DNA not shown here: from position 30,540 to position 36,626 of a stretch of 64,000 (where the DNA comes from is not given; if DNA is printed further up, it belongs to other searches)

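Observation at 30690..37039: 1,930-aa peptidase C25 (gingipain/PorU-like) protein with an intact catalytic dyad and a T9SS C-terminal domain, followed by a small OMP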

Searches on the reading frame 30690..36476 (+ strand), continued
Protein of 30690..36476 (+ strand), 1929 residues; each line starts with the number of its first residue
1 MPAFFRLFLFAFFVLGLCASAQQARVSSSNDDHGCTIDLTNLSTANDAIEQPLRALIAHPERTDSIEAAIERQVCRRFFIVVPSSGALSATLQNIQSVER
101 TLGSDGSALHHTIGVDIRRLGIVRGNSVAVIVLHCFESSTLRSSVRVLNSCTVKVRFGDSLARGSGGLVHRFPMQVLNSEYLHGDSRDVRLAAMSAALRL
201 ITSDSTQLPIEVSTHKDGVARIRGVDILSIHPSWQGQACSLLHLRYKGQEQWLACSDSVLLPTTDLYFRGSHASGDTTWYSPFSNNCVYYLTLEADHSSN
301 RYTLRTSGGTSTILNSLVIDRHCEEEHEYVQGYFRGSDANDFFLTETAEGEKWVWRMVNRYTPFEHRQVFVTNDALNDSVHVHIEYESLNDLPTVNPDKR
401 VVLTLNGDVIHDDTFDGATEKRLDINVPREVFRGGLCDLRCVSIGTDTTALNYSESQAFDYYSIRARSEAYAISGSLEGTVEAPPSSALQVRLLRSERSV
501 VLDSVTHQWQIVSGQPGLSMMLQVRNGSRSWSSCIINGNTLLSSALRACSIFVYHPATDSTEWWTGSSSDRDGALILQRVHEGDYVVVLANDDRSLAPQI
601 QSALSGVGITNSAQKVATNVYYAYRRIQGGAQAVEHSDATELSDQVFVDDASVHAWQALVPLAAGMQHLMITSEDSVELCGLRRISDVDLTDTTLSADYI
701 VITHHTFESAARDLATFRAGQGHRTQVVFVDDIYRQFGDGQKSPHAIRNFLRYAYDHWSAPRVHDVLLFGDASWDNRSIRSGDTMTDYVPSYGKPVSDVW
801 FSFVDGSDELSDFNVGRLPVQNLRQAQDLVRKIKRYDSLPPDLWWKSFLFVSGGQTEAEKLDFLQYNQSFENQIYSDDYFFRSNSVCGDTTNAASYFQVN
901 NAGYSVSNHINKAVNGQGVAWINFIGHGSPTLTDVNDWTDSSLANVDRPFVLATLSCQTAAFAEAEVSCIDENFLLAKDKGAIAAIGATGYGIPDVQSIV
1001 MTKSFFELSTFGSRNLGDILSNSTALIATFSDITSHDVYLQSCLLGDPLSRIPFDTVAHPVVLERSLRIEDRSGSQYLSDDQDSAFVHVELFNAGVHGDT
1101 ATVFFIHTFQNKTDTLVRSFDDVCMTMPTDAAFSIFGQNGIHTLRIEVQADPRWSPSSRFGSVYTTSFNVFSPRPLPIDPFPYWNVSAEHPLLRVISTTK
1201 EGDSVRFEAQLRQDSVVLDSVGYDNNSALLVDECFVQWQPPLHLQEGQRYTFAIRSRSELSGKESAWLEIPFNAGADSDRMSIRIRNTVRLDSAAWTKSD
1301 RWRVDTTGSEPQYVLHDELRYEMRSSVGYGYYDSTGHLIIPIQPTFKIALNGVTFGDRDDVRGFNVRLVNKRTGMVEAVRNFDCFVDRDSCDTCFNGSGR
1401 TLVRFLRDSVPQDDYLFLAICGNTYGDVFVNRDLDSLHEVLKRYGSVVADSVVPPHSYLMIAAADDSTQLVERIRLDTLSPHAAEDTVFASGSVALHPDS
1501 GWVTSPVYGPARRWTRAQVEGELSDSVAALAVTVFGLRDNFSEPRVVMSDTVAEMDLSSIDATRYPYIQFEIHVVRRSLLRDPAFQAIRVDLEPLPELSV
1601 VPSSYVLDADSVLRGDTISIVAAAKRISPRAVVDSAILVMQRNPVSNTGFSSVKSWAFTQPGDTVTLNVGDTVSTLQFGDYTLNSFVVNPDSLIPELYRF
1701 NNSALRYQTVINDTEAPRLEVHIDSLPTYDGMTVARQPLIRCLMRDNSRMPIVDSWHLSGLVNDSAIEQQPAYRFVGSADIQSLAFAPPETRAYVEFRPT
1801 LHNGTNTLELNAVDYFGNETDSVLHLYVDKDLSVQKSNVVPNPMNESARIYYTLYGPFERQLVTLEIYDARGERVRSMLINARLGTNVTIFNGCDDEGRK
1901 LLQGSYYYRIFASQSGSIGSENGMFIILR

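Call 104: search_solved_structures(query=A2, max_evalue=1e-15, show_alignments=2)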
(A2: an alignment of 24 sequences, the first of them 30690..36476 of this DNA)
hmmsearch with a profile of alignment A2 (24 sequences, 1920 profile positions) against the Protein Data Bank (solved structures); distinct sequences matched with E-value up to 1e-15: 3.
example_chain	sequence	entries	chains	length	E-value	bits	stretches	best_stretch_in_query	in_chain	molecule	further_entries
6za2_A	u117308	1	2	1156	1.4e-56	194.7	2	697-1063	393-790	Por secretion system protein porU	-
1cvr_A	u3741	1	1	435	7e-18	66.4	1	709-1059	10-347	GINGIPAIN R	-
4ief_B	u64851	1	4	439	1.1e-17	65.7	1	709-1059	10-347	Gingipain R2 Mature Domain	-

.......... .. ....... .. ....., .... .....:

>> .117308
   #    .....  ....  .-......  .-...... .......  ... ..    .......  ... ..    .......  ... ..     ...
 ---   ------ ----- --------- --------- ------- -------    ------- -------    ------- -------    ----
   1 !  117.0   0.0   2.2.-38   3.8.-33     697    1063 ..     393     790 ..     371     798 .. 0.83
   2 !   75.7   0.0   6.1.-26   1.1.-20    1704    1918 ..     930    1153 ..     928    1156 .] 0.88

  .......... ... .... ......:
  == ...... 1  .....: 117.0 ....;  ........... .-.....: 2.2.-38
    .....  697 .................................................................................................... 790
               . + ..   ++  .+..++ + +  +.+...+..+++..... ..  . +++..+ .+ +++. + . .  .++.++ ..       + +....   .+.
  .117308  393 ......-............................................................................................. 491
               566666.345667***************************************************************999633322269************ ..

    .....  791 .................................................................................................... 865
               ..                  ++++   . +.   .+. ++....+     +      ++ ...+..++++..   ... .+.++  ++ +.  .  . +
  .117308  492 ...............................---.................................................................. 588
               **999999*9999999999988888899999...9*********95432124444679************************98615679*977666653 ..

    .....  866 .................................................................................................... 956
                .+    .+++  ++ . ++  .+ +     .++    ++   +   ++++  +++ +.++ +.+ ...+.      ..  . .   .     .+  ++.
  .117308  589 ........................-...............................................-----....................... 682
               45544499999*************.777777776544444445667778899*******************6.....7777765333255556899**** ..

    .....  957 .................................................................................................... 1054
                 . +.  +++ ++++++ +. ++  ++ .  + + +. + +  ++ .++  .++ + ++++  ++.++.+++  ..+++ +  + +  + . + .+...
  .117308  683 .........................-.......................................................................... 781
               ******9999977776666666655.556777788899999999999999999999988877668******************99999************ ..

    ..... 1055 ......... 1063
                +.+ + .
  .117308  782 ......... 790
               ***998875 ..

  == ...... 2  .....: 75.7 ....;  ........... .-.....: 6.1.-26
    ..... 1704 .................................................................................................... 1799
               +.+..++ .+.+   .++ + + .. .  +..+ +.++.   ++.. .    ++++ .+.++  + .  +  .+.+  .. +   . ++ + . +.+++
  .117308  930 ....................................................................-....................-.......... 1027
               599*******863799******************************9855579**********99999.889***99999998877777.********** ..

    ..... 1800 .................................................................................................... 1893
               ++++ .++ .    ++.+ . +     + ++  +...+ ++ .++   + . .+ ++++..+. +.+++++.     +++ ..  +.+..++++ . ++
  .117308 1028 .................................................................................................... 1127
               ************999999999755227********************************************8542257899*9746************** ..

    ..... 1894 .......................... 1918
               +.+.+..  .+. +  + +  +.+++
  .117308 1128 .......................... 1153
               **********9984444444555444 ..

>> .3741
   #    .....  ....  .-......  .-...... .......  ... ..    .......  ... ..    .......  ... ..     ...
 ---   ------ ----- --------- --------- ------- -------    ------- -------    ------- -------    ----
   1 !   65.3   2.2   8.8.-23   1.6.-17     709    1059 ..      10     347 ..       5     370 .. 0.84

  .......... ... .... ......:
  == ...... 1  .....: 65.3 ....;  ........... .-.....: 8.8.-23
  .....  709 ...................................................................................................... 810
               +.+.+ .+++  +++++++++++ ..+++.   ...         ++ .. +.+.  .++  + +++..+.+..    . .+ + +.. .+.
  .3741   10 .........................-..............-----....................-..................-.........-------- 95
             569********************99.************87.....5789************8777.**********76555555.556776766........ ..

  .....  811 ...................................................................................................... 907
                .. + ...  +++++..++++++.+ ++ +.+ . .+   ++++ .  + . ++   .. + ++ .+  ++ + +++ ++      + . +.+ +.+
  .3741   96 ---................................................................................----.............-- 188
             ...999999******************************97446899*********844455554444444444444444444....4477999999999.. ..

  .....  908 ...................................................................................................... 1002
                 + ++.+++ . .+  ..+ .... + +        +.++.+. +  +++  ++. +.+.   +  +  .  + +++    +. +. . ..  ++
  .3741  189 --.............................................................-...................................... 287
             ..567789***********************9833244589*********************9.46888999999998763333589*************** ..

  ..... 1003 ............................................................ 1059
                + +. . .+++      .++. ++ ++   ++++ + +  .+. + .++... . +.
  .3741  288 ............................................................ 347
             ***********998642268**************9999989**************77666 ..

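Call 110: find_encoding_contigs(protein=P0004, flank=10000, max_places=1)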
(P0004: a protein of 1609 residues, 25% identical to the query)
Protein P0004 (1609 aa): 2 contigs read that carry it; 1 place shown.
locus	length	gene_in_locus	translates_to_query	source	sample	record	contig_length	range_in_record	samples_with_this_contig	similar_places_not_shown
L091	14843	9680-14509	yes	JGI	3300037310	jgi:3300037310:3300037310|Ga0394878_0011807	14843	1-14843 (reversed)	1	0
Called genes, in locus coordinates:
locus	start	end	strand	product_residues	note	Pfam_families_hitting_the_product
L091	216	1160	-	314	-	PF01073:3Beta_HSD (weak), PF01370:Epimerase, PF02719:Polysacc_synt_2 (faint), PF04321:RmlD_sub_bind (weak), PF16363:GDP_Man_Dehyd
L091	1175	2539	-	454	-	PF03721:UDPG_MGDP_dh_N, PF00984:UDPG_MGDP_dh, PF03720:UDPG_MGDP_dh_C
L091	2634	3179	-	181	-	PF10531:SLBB (weak)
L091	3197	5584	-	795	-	-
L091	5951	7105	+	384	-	PF00155:Aminotran_1_2 (weak), PF01041:DegT_DnrJ_EryC1, PF01212:Beta_elim_lyase (faint)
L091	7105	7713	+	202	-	PF02397:Bac_transf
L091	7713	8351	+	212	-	PF17836:PglD_N, PF25087:GMPPB_C (weak), PF00132:Hexapep (weak)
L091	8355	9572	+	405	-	PF13439:Glyco_transf_4, PF13579:Glyco_trans_4_4, PF00534:Glycos_transf_1, PF13692:Glyco_trans_1_4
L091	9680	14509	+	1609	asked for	PF01364:Peptidase_C25, PF15711:ILEI (faint)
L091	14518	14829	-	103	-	PF14520:HHH_5 (weak), PF07499:RuvA_C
